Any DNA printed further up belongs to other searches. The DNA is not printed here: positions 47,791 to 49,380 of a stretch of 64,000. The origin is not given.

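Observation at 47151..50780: cysC - sulfotransferase - flippase-like membrane protein - thioesterase cluster (candidate sulfated lipid/glycoconjugate pathway)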

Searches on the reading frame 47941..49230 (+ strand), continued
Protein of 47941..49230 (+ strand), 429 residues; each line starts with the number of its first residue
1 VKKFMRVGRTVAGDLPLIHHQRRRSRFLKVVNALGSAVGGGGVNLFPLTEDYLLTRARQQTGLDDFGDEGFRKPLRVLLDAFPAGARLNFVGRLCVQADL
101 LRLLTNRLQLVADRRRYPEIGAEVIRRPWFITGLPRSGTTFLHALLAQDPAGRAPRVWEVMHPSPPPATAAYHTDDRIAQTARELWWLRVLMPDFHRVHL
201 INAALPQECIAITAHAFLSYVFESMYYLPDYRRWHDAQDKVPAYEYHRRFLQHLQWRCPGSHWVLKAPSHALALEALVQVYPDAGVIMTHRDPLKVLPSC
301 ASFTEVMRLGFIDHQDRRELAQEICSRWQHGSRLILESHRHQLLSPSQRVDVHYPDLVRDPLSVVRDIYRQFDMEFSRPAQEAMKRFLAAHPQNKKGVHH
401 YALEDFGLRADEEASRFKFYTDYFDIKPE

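Call 92: search_protein_families(library=ncbifam, proteins=[P0496], max_evalue=0.001)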
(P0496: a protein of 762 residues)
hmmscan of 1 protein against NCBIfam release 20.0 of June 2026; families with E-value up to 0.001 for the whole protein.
P0496 (762 aa): 3 families
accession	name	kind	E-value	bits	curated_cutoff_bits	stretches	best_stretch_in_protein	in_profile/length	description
TIGR03476.1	HpnL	subfamily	6.1e-68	229.5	195.65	1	439-737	5-315/318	putative membrane protein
TIGR00374.1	TIGR00374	subfamily_domain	5.2e-15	55.7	43.2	1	454-723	12-296/323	flippase-like domain-containing protein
NF052394.1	NodProtNoeE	equivalog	6.2e-05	21.9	500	0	226-275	90-138/387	nodulation protein NoeE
